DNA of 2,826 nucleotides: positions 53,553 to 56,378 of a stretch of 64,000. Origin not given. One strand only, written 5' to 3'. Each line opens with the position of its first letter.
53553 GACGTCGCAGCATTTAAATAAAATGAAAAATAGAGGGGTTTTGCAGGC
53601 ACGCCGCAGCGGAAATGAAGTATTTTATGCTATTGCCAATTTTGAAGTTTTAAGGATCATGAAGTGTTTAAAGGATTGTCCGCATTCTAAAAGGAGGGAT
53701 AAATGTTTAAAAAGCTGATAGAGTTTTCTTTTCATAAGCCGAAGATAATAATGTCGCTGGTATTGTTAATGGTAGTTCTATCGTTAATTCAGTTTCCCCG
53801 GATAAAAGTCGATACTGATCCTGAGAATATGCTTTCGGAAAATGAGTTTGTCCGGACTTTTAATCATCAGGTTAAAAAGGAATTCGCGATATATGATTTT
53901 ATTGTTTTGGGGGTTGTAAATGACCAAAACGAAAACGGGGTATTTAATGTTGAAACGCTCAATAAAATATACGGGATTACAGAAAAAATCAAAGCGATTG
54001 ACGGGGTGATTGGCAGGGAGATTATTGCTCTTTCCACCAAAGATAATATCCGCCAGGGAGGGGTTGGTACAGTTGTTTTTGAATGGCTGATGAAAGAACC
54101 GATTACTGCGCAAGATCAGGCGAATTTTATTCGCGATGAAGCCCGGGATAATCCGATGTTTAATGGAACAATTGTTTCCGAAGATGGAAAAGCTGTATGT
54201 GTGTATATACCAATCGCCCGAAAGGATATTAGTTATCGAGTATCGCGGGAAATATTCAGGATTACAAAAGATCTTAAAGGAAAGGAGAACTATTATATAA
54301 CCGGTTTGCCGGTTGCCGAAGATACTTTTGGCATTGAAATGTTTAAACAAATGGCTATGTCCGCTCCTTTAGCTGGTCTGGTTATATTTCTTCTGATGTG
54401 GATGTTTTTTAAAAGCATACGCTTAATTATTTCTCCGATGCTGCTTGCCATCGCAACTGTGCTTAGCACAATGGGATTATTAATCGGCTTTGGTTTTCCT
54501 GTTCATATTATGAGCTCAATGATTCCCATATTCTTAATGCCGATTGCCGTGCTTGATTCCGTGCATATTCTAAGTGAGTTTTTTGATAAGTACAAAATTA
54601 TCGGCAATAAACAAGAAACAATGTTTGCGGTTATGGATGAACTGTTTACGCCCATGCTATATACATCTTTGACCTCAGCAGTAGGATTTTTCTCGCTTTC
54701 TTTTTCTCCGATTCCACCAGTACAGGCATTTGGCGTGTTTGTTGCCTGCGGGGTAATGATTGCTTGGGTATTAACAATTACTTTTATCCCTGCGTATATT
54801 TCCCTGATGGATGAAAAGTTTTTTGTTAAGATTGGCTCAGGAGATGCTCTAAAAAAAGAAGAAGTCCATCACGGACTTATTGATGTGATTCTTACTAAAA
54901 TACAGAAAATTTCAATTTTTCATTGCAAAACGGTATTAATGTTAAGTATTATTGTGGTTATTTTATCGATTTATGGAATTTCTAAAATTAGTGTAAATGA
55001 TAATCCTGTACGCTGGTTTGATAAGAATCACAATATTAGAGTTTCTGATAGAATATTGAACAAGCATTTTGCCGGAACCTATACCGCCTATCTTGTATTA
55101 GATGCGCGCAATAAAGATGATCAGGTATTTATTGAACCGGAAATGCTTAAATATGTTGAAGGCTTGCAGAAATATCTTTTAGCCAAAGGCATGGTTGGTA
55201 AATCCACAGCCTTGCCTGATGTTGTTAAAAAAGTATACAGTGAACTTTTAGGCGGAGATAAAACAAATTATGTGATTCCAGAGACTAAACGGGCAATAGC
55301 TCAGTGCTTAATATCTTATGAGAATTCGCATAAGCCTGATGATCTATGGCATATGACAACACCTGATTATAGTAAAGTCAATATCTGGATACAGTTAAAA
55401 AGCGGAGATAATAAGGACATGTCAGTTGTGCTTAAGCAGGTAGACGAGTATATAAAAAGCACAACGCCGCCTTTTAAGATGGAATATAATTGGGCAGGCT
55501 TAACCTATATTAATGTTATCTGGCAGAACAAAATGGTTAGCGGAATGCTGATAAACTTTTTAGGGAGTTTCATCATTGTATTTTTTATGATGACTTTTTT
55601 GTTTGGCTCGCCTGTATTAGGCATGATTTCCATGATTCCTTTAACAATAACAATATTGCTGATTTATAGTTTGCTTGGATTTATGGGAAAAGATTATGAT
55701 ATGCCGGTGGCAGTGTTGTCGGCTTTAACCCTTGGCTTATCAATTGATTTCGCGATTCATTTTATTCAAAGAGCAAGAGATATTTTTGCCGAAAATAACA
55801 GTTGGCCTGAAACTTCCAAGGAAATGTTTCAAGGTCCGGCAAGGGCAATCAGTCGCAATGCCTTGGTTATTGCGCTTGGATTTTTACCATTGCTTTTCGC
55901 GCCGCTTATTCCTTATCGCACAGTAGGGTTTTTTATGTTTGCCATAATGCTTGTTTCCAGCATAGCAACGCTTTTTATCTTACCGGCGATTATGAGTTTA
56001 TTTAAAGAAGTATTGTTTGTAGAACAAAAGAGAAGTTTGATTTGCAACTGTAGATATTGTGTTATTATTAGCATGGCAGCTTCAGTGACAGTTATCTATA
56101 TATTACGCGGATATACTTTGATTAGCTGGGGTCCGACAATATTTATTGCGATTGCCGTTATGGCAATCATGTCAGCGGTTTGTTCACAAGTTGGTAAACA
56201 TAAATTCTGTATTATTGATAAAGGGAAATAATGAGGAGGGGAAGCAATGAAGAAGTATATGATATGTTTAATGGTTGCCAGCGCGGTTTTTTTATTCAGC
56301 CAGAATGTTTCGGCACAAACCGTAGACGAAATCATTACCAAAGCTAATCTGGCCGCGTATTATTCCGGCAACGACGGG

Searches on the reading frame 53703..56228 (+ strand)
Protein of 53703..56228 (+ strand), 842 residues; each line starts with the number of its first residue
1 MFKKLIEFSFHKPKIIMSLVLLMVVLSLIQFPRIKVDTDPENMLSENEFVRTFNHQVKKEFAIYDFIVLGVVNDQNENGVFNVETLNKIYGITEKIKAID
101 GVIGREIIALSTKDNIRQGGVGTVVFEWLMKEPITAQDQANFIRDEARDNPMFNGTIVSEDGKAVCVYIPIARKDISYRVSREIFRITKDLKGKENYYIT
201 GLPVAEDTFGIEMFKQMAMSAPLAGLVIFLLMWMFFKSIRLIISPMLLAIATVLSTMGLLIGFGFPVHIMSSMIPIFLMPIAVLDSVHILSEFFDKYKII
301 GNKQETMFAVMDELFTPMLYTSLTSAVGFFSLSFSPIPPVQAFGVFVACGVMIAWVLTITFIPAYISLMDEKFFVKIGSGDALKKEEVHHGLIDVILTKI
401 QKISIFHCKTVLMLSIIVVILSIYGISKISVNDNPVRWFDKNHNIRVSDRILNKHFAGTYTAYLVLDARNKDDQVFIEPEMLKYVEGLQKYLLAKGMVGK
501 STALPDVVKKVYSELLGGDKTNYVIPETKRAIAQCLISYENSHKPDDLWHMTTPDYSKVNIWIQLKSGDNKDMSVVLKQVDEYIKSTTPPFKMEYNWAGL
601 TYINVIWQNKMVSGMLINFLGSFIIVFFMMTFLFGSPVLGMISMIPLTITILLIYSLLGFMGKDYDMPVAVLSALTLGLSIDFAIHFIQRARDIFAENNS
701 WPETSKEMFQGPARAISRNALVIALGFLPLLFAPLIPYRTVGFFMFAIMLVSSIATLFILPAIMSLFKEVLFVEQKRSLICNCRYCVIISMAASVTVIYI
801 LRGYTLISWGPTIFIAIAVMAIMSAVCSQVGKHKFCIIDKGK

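Call 74: search_protein_families(library=pfam, proteins=[window:53703-56228:+], max_evalue=0.1)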
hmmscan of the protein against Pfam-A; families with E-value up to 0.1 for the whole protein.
window:53703-56228:+ (842 aa): 5 families
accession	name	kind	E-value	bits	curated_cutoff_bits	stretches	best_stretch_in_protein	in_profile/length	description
PF03176.21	MMPL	-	4.3e-29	102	20.5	2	554-777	83-312/333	MMPL family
PF00873.25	ACR_tran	-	1.2e-11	43.6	28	2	563-767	816-1020/1021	AcrB/AcrD/AcrF family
PF02460.24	Patched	-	3.8e-09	36.9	23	1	232-366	22-154/156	Patched SSD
PF12349.14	Sterol-sensing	-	3e-08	34.1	22.3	1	241-368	8-135/153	Sterol-sensing domain of SREBP cleavage-activation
PF01988.24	VIT1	-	0.016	15.5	28.1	1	717-797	134-210/214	VIT family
